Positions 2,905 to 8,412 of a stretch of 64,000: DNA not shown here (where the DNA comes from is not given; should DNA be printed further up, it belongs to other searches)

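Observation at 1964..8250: Sec-signal Rhs protein plus translationally coupled exported partner, with no T6SS, PAAR or VgrG context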

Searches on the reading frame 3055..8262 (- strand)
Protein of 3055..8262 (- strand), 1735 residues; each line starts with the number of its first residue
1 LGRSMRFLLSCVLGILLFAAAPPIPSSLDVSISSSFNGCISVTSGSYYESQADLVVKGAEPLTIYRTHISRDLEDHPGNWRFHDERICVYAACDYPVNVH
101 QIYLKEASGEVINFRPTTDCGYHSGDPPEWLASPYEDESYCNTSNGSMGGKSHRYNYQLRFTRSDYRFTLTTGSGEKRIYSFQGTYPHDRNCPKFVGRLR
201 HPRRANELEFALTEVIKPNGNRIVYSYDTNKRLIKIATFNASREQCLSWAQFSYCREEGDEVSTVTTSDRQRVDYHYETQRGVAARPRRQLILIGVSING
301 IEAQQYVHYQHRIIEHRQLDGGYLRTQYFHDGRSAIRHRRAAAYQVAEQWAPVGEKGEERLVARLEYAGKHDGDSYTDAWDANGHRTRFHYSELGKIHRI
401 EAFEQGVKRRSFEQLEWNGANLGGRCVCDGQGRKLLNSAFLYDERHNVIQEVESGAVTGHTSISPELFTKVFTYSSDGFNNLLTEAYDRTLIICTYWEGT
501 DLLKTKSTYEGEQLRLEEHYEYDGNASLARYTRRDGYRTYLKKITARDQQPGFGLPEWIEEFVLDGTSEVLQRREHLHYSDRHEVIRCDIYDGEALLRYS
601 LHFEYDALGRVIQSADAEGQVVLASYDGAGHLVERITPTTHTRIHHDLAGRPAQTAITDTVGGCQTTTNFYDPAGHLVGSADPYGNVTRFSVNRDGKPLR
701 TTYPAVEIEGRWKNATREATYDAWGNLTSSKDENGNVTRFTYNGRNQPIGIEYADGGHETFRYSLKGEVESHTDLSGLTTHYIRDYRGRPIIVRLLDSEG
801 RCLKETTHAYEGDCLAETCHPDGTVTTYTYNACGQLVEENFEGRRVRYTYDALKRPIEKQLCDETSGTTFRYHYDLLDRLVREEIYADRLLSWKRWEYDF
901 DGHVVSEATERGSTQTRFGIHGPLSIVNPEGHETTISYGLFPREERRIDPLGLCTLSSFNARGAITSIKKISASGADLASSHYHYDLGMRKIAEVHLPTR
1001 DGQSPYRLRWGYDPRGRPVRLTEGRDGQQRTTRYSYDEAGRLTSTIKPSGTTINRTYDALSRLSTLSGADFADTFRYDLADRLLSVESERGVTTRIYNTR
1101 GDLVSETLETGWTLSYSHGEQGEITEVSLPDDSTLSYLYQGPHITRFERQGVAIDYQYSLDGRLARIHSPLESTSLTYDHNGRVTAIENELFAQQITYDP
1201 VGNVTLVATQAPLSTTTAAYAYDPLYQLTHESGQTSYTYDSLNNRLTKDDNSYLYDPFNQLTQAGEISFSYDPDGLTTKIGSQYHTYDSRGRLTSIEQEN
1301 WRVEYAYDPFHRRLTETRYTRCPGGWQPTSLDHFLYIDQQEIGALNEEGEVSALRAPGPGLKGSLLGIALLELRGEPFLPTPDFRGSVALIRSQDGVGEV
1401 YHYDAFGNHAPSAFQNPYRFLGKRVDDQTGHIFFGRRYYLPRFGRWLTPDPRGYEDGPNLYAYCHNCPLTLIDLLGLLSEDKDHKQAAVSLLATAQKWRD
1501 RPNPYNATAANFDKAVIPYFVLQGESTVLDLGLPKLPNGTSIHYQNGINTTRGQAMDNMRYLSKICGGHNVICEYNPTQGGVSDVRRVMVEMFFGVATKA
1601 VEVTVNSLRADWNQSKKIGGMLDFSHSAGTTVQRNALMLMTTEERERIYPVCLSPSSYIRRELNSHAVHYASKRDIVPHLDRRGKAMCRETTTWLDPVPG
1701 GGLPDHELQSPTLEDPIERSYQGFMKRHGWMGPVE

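Call 5: search_protein_families(library=pfam, proteins=[window:3055-8262:-], max_evalue=0.01)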
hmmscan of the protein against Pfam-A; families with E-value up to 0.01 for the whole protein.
window:3055-8262:- (1735 aa): 3 families
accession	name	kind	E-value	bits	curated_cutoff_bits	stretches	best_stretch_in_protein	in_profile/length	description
PF05593.20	RHS_repeat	-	3.3e-63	209.4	22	7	721-757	1-37/38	RHS Repeat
PF25023.1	TEN_YD-shell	-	6.4e-07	28.3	50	1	1120-1451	528-867/909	Teneurin YD-shell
PF20148.4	DUF6531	-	0.0002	22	24.1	0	40-75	4-39/74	Domain of unknown function (DUF6531)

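Call 10: search_protein_families(library=ncbifam, proteins=[window:3055-8250:-], max_evalue=0.1)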
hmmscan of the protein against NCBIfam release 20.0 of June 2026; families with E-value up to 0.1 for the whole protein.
window:3055-8250:- (1731 aa): 3 families
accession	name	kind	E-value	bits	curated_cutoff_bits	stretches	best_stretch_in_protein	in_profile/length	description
TIGR01643.1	YD_repeat_2x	repeat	7.2e-43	143.4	15.8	7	717-755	1-39/42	YD repeat-containing protein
NF041261.1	RHS_core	equivalog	5.2e-37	127.2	2000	4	566-936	400-752/1261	RHS element core protein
TIGR03696.1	Rhs_assc_core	domain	3.2e-21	75.6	32.5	1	1399-1473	1-76/76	RHS repeat-associated core domain-containing protein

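Call 17: find_homologous_proteins(query=window:3055-8250:-, max_evalue=1e-10)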
Query window:3055-8250:- (1731 aa): 156 proteins with E <= 1e-10 among 5955 candidates; the best 120 are listed.
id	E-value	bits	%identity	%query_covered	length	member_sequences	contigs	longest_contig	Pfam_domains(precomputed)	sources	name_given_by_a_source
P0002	0.0e+0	3621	100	89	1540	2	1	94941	PF05593.20,PF25023.2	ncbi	ncbi:MAG: RHS repeat-associated core domain-containing protein [Parachlamydiales bacterium]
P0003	4.3e-104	368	26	95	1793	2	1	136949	PF05593.20,PF25023.2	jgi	-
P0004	1.1e-91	327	25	95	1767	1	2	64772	PF05593.20,PF25023.2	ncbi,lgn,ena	-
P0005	1.9e-70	256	25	85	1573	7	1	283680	PF05593.20,PF25023.2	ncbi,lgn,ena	-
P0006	1.6e-66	243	25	64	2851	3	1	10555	PF15283.13,PF05593.20,PF01520.24,PF25023.2,PF20148.5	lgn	-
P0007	6.8e-64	234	23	59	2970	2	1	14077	PF05593.20,PF15647.12,PF25023.2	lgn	-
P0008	3.8e-59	219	26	51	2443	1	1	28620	PF01551.30,PF05593.20,PF25023.2,PF20148.5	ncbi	-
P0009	9.8e-58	214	25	44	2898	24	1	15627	PF05593.20,PF01476.27,PF25023.2,PF20148.5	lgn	-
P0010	1.8e-57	213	25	54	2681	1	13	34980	PF05593.20,PF25023.2,PF20148.5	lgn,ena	-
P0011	2.2e-55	206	24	84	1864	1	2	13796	PF05593.20,PF14414.13,PF12639.14,PF25023.2,PF20148.5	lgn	-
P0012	3.2e-50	189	27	52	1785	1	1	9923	PF13229.13,PF05593.20,PF25023.2,PF20148.5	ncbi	ncbi:MAG: DUF6531 domain-containing protein [Anaerolineales bacterium]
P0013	1.9e-44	170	27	53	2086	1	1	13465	PF20409.5,PF05593.20,PF10342.16,PF25023.2,PF08309.18,PF20148.5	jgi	jgi:RHS repeat-associated protein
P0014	6.3e-44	168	27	51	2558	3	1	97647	PF01833.31,PF05593.20,PF25023.2,PF01436.28,PF25021.2,PF20148.5,PF08450.19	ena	-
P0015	1.5e-43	167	25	36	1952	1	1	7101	PF05593.20,PF25023.2,PF20148.5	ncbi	ncbi:MAG: RHS repeat-associated core domain-containing protein [Anaerolineales bacterium]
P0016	6.0e-42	162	27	45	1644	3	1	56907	PF07081.19,PF01833.31,PF05593.20,PF25023.2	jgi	jgi:RHS repeat-associated protein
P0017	6.3e-42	162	25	51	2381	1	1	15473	PF05593.20,PF25023.2,PF20148.5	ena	-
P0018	2.5e-41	160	25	53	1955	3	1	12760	PF05593.20,PF25023.2,PF07676.19,PF20148.5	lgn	-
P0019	3.5e-41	159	27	26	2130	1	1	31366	PF13503.12,PF05593.20,PF25023.2,PF14021.13,PF20148.5,PF03527.21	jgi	jgi:RHS repeat-associated protein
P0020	9.8e-41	158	24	74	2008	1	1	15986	PF05593.20,PF25023.2,PF20148.5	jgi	jgi:RHS repeat-associated protein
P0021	2.4e-39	153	27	51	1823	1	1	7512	PF05593.20,PF25023.2,PF20148.5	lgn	-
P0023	1.7e-38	150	24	54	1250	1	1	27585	PF05593.20,PF25023.2,PF20148.5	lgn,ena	-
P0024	1.7e-38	150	21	64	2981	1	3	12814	PF05593.20,PF25023.2,PF20148.5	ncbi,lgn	-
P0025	1.8e-38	150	26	41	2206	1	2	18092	PF05593.20,PF25023.2,PF20148.5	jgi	-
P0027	5.7e-38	149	28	50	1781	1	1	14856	PF05593.20,PF25023.2,PF20148.5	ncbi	-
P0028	6.1e-38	148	26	51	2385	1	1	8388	PF01833.31,PF05593.20,PF25023.2,PF01436.28,PF25021.2,PF20551.4,PF20148.5,PF08450.19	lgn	-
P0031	6.1e-37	145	26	51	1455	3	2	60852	PF05593.20,PF25023.2,PF07661.20,PF20148.5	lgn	-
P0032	5.1e-36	142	26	51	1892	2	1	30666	PF25174.2,PF05593.20,PF24595.2,PF25023.2,PF20148.5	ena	-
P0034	8.5e-35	138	26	55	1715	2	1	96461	PF05593.20,PF25023.2,PF20148.5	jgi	-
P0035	9.0e-35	138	25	60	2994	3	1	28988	PF13229.13,PF13360.14,PF25059.2,PF13570.14,PF25788.3,PF24489.2,PF25023.2,PF20148.5,PF05593.20,PF25293.2,PF00041.28,PF05048.20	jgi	jgi:RHS repeat-associated protein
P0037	2.3e-34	137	24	53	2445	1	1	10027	PF22255.3,PF05593.20,PF25023.2,PF20148.5,PF05954.18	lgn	-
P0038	2.9e-34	136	25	44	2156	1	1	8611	PF01833.31,PF05593.20,PF24684.2,PF25023.2,PF13620.13,PF01436.28,PF25021.2,PF20148.5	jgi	jgi:RHS repeat-associated protein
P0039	1.6e-33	134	26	51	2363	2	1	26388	PF01833.31,PF05593.20,PF15654.12,PF25023.2,PF13620.13,PF01436.28,PF25021.2,PF20148.5,PF08450.19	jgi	jgi:RHS repeat-associated protein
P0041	3.5e-33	133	25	55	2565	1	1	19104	PF01833.31,PF05593.20,PF25023.2,PF01436.28,PF25021.2,PF20551.4,PF20148.5,PF08450.19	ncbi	-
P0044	8.7e-33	131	28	51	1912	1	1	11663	PF05593.20,PF25023.2,PF20148.5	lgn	-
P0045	9.8e-33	131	26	51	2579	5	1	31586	PF05593.20,PF25023.2,PF20148.5,PF01841.26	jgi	jgi:RHS repeat-associated protein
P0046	1.8e-32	130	26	51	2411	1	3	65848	PF01833.31,PF05593.20,PF25023.2,PF01436.28,PF25021.2,PF20148.5,PF08450.19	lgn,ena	-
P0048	6.6e-32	128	27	51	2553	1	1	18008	PF07591.16,PF01833.31,PF05593.20,PF01844.30,PF25023.2,PF01436.28,PF14279.13,PF25021.2,PF20148.5,PF08450.19,PF13403.12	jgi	jgi:RHS repeat-associated protein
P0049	7.6e-32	128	25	51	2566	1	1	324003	PF01833.31,PF05593.20,PF13449.13,PF25023.2,PF01436.28,PF25021.2,PF20551.4,PF20148.5,PF08450.19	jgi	jgi:RHS repeat-associated protein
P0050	1.5e-31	127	25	47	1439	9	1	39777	PF05593.20,PF25023.2,PF20148.5,PF03527.21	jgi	-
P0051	3.4e-31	126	25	51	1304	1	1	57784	PF05593.20,PF25023.2,PF20148.5,PF03527.21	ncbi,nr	ncbi:MAG TPA: DUF6531 domain-containing protein [Actinocrinis sp.]|nr:DUF6531 domain-containing prot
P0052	8.4e-31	125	25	51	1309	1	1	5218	PF05593.20,PF25023.2,PF20148.5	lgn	-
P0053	9.4e-31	125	25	52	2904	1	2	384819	PF05593.20,PF25023.2,PF14449.12,PF20148.5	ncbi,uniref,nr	ncbi:RHS repeat-associated protein [Paenibacillus endophyticus]|uniref:RHS repeat-associated protein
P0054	1.4e-30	124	27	42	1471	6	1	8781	PF05593.20,PF25023.2,PF20148.5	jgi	jgi:RHS repeat-associated protein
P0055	1.8e-30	124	26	51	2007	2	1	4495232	PF15283.13,PF05593.20,PF04525.20,PF25023.2,PF26675.1,PF20148.5,PF14120.12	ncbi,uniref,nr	ncbi:RHS repeat-associated core domain-containing protein [Cellulomonas sp. KRMCY2]|uniref:RHS repea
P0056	3.0e-30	123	25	48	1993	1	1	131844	PF05593.20,PF25023.2,PF20148.5,PF01841.26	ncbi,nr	ncbi:MAG: DUF6531 domain-containing protein [Methylococcaceae bacterium]|nr:DUF6531 domain-containin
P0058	4.2e-29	119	26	46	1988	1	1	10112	PF05593.20,PF25023.2,PF20148.5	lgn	-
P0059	4.6e-29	119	26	39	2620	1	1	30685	PF25174.2,PF05593.20,PF25023.2,PF14449.12,PF20148.5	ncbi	ncbi:MAG: hypothetical protein OHK0022_34000 [Roseiflexaceae bacterium]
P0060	5.4e-29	119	24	51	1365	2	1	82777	PF05593.20,PF25023.2,PF20148.5,PF23414.2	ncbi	-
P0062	8.4e-29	118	25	39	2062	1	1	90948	PF16383.11,PF25059.2,PF05593.20,PF25023.2,PF00041.28,PF20148.5,PF16656.12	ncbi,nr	ncbi:DUF6531 domain-containing protein, partial [Lachnospiraceae bacterium OttesenSCG-928-D06]|nr:DU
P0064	6.2e-28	115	24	47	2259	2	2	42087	PF22352.3,PF00801.27,PF05593.20,PF25023.2,PF20148.5,PF18911.7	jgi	jgi:RHS repeat-associated protein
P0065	4.2e-27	113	24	50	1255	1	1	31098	PF05593.20,PF25023.2,PF20148.5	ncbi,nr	ncbi:MAG: hypothetical protein H7296_10305 [Bacteroidia bacterium]|nr:hypothetical protein [Bacteroi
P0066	4.5e-27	112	24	53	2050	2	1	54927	PF05593.20,PF25833.1,PF16158.12,PF25023.2,PF09056.17,PF00041.28,PF20148.5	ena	-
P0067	1.3e-26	111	24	50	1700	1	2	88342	PF05593.20,PF25023.2,PF20148.5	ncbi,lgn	ncbi:MAG: RHS repeat-associated core domain-containing protein [Acidobacteriota bacterium]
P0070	4.7e-26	109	25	50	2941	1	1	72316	PF02369.23,PF05593.20,PF07705.18,PF25023.2,PF13620.13,PF10633.16,PF15520.11,PF20148.5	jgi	jgi:RHS repeat-associated protein/uncharacterized repeat protein (TIGR01451 family)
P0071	1.2e-25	108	25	51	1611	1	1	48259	PF05593.20,PF25023.2,PF21725.4,PF20148.5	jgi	jgi:RHS repeat-associated protein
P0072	2.0e-25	107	24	51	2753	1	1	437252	PF22148.2,PF05593.20,PF25023.2,PF20148.5,PF00082.28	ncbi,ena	-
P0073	2.8e-25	107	26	43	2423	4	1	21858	PF00801.27,PF17892.8,PF17803.8,PF25023.2,PF02010.22,PF20148.5,PF18911.7,PF03527.21,PF21027.4,PF22352.3,PF17963.8,PF05593.20,PF19076.7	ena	-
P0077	6.0e-25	105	25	50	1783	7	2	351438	PF05593.20,PF25023.2,PF20148.5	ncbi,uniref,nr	ncbi:RHS repeat-associated core domain-containing protein [Cellulomonas sp. 73-145]|uniref:RHS repea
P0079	7.4e-25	105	26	47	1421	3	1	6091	PF05593.20,PF25547.2,PF25023.2,PF20148.5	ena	-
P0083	4.5e-24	102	22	46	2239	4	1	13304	PF05593.20,PF13385.14,PF25023.2,PF02210.32,PF20148.5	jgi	jgi:RHS repeat-associated protein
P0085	7.5e-24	102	25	44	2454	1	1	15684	PF13715.13,PF02369.23,PF05593.20,PF11974.15,PF25023.2,PF13620.13,PF17210.10,PF20148.5,PF10908.14,PF03527.21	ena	-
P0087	2.4e-23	100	24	44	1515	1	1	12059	PF05593.20,PF25023.2,PF21725.4,PF20148.5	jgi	-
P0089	4.0e-23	99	24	26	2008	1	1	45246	PF05593.20,PF25023.2,PF20148.5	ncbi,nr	ncbi:MAG: RHS repeat-associated core domain-containing protein [Candidatus Melainabacteria bacterium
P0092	4.2e-22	96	23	42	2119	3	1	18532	PF04151.22,PF07691.18,PF05593.20,PF25023.2,PF20148.5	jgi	jgi:RHS repeat-associated protein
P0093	9.7e-22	95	23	61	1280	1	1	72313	PF05593.20,PF25023.2,PF20148.5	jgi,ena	-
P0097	8.4e-21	92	25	51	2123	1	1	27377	PF05593.20,PF25023.2,PF20148.5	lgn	-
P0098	1.1e-19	88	25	37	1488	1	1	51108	PF15283.13,PF05593.20,PF25023.2,PF01483.28,PF20148.5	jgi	-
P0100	8.3e-19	85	25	51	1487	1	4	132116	PF05593.20,PF25023.2,PF20148.5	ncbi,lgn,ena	-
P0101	9.2e-19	85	26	49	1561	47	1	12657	PF05593.20,PF05488.19,PF25023.2,PF20148.5,PF03527.21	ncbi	ncbi:MAG: RHS repeat-associated core domain-containing protein [Morganella sp. (in: enterobacteria)]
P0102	3.0e-18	83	23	47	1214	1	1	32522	PF05593.20,PF25023.2,PF20148.5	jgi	jgi:RHS repeat-associated protein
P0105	4.6e-18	83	26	29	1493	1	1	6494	PF05593.20,PF25023.2,PF00041.28,PF20148.5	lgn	-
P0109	9.1e-17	78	23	45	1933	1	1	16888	PF05593.20,PF09994.15,PF25023.2,PF20148.5,PF03527.21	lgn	-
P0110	1.1e-16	78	24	28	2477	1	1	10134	PF10670.16,PF13715.13,PF02369.23,PF05593.20,PF24695.2,PF25023.2,PF13620.13,PF20148.5,PF03527.21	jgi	-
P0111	1.3e-15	74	24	42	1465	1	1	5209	PF05593.20,PF25023.2,PF01483.28,PF20148.5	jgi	jgi:RHS repeat-associated protein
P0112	2.3e-15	74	26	44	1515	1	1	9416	PF00415.25,PF05593.20,PF13540.13,PF25023.2,PF25384.2,PF00041.28,PF20148.5,PF25390.2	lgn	-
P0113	3.5e-15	73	25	39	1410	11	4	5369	PF05593.20,PF03160.21,PF25023.2,PF20148.5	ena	-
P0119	1.5e-14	71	24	44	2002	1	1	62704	PF05593.20,PF25023.2,PF20148.5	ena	-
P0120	1.6e-14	71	25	35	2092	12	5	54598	PF05593.20,PF25023.2,PF20148.5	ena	-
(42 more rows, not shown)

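Call 79: find_encoding_contigs(protein=P0003, flank=6000, max_places=2)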
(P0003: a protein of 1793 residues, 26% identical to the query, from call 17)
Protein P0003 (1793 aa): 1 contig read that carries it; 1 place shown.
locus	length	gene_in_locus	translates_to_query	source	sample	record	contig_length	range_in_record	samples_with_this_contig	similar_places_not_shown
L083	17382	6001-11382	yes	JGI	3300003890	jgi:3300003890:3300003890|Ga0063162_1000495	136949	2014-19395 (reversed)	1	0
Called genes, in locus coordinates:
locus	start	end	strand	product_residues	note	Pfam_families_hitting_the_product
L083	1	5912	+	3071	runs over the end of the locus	-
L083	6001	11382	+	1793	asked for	PF25023:TEN_YD-shell, PF05593:RHS_repeat (weak)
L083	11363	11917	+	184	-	-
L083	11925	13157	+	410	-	-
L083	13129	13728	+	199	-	-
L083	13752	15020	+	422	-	PF03600:CitMHS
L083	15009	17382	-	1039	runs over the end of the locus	PF00873:ACR_tran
